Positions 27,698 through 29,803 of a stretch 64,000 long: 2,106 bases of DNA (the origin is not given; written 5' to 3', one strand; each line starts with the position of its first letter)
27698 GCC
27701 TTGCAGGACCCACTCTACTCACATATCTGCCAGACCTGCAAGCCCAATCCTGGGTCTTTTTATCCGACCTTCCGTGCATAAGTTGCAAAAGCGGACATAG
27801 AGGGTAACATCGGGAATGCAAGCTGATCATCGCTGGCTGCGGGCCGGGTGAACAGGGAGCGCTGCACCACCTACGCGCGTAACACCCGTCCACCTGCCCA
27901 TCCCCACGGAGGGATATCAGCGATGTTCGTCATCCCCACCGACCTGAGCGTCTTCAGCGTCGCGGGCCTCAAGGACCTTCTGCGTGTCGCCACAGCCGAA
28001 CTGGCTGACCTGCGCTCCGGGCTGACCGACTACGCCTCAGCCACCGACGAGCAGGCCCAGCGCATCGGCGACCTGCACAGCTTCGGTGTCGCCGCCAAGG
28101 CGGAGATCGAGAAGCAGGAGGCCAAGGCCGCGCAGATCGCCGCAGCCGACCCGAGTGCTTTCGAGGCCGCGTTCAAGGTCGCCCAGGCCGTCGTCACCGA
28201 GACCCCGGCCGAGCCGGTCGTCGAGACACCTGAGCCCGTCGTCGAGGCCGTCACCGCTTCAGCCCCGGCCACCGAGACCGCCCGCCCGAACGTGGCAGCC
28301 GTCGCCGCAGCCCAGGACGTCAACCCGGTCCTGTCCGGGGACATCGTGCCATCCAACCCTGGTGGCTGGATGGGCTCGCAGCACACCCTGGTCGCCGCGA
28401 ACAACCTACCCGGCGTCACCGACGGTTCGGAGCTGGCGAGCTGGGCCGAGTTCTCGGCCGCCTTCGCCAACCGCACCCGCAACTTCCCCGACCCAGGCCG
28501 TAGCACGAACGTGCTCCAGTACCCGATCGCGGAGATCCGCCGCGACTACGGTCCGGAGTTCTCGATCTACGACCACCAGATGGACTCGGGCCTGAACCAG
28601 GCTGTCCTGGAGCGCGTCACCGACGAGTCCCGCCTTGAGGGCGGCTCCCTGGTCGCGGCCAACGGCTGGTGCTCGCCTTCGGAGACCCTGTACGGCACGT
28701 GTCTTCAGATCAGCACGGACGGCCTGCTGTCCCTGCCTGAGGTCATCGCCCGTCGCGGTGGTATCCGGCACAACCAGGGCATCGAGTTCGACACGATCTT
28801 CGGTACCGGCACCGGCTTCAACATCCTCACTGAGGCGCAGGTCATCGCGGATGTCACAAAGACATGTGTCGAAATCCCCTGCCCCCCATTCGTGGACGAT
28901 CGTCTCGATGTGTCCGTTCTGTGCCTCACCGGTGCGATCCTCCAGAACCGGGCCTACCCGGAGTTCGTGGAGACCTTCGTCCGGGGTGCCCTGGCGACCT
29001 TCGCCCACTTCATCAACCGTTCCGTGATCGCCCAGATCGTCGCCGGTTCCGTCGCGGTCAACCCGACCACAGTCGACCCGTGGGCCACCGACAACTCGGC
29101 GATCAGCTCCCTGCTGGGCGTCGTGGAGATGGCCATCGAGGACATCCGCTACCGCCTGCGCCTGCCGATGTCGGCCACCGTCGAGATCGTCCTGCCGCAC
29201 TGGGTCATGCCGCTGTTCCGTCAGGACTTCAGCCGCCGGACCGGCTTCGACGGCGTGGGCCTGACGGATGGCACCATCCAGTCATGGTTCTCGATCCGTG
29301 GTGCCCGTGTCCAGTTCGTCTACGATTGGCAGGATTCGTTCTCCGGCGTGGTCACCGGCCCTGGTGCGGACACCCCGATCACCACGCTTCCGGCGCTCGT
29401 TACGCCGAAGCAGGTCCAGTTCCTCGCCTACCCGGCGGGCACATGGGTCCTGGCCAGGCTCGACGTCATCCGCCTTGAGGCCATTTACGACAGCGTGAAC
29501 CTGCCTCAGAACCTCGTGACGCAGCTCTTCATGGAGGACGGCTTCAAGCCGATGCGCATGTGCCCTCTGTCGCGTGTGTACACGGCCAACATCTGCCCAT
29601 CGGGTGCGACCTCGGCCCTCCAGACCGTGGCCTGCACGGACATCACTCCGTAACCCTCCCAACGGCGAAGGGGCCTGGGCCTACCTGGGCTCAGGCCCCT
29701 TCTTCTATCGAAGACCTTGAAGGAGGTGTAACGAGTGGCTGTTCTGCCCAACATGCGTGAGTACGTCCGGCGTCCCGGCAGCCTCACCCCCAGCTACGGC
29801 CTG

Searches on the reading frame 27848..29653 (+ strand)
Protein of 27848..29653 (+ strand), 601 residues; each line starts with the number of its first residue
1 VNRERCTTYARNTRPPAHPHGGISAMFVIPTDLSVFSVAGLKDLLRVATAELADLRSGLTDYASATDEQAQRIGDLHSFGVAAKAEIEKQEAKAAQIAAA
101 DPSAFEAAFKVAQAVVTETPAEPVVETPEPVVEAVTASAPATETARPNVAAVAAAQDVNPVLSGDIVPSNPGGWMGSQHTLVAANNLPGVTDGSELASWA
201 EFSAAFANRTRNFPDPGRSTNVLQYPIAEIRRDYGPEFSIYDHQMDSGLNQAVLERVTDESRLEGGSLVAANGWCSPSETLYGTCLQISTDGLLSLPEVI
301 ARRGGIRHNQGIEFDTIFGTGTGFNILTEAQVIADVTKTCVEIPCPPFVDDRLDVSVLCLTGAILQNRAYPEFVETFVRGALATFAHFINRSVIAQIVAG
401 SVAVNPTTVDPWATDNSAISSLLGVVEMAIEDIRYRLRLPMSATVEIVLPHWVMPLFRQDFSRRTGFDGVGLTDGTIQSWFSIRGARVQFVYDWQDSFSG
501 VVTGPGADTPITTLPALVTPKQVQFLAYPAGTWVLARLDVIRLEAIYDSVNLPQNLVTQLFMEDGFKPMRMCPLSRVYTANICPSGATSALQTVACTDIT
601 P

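Call 7: search_protein_families(library=phrogs, proteins=[window:27848-29653:+])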
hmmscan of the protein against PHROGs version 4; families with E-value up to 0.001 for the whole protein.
window:27848-29653:+ (601 aa): 1 family
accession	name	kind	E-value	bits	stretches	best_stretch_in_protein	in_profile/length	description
phrog_777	-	head and packaging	9.1e-127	425.7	1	25-597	2-578/580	major head protein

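Call 8: search_protein_families(library=pfam, proteins=[window:27848-29653:+])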
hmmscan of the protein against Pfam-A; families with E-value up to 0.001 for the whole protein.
window:27848-29653:+ (601 aa): 0 families

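Call 9: search_dna_similar(query=window:27848-29653:+, collection=phages, mode=protein, max_rows=25)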
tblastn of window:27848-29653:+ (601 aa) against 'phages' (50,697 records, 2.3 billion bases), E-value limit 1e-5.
Records with a match: 877; places in all: 877; records where one place covers at least 80% of the query: 0.
Best place of each record, by identity: <60% 877.
By first word of the organism name: Mycobacterium 496; Gordonia 198; Microbacterium 131; Arthrobacter 18; Streptomyces 17; Rhodococcus 3; Actinoplanes 2; Curtobacterium 2; Tsukamurella 2; Mycolicibacterium 2; and 6 more.
By host as written in the record: Mycobacterium smegmatis mc2 155 348; Gordonia terrae 3612 155; Mycobacterium smegmatis mc#155 83; Microbacterium foliorum NRRL B-24224 58; Microbacterium foliorum NRRL B-24224 SEA 29; Microbacterium paraoxydans NWU1 27; Gordonia terrae CAG3 16; - 12; and 54 more.
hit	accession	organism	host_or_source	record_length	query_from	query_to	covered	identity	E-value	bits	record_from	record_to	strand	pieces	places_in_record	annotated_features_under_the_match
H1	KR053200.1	Gordonia phage GTE6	Gordonia terrae strain CON34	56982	142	590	75%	37.1%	2e-64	235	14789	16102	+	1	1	putative structural protein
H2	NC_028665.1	Gordonia phage GTE6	Gordonia terrae strain CON34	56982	142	590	75%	37.1%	2e-64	235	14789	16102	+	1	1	major head protein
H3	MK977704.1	Gordonia Terrae phage RoadKill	Gordonia terrae CAG3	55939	142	594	75%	36.6%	1e-63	233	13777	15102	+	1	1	18: major capsid hexamer protein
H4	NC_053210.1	Gordonia phage Dexdert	Gordonia terrae 3612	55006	142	594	75%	36.6%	1e-63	233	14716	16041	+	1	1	21: major head protein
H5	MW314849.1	Gordonia phage Dexdert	Gordonia terrae 3612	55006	142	594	75%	36.6%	1e-63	233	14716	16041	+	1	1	21: major capsid hexamer protein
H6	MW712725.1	Gordonia phage EdmundFerry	Gordonia terrae 3612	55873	142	594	75%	36.6%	1e-63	233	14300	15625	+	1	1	19: major capsid hexamer protein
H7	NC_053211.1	Gordonia phage Tiamoceli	Gordonia terrae 3612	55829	142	590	75%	36.7%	1e-63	233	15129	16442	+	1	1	21: major head protein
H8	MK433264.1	Gordonia phage Tiamoceli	Gordonia terrae 3612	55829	142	590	75%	36.7%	1e-63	233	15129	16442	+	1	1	21: major capsid hexamer protein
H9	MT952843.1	Gordonia phage Twonlo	Gordonia terrae 3612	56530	142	590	75%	36.7%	1e-63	233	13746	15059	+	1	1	18: major capsid hexamer protein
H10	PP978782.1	Gordonia phage Chickadee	Gordonia terrae 3612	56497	142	590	75%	36.7%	2e-63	233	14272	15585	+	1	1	20: major capsid protein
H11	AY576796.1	Actinoplanes phage phiAsp2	-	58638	253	586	56%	48.0%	1e-88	306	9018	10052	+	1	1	pas14: Pas14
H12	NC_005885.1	Actinoplanes phage phiAsp2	Actinoplanes sp. SN223/29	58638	253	586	56%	48.0%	1e-88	306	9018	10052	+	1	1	major head protein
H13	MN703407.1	Microbacterium phage Leaf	Microbacterium paraoxydans NWU1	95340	196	590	66%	40.1%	1e-72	259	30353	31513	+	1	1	60: major capsid hexamer protein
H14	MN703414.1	Microbacterium phage Dewdrop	Microbacterium paraoxydans NWU1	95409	196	590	66%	40.1%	1e-72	259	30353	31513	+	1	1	60: major capsid hexamer protein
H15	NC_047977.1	Microbacterium phage Hendrix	Microbacterium foliorum NRRL B-24224 SEA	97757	164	590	71%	37.1%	3e-70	252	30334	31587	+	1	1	57: major head protein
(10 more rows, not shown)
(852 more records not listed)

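Call 23: find_related_loci(query=window:27848-29653:+, collection=viral_contigs, flank=10000)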
Query window:27848-29653:+ (601 aa) in viral_contigs; peptide patterns used: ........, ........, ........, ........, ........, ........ (x = any residue, [..] = any of these).
113 stretches matched a pattern; 96 encode a relative of the query (tblastn E <= 1e-3); the best 80 are kept; 80 distinct loci.
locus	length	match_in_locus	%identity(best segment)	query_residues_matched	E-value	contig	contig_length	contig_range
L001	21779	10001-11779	76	14-601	0e+0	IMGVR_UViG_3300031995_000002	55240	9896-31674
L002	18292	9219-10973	70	9-601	0e+0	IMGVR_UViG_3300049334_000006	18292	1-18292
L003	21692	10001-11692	67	24-600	0e+0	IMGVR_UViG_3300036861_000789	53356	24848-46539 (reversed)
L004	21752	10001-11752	65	12-600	0e+0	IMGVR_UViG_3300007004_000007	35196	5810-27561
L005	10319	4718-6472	64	11-601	0e+0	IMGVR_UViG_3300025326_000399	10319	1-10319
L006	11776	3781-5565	61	4-601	0e+0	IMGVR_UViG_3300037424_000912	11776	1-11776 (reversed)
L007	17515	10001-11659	53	26-596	9e-175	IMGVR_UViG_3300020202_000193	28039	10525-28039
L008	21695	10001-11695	52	19-596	2e-174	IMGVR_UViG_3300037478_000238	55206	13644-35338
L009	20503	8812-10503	52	19-597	1e-173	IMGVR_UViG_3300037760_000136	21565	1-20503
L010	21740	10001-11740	49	15-601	4e-164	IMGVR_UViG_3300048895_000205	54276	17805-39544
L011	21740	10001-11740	49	15-601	4e-164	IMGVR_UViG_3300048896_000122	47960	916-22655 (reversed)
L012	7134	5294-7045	47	4-601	5e-158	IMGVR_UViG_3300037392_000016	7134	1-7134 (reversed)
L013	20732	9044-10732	52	19-596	1e-176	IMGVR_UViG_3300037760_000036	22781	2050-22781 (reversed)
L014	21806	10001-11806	44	5-596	5e-138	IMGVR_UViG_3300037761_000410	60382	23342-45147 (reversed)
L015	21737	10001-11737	45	23-596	2e-137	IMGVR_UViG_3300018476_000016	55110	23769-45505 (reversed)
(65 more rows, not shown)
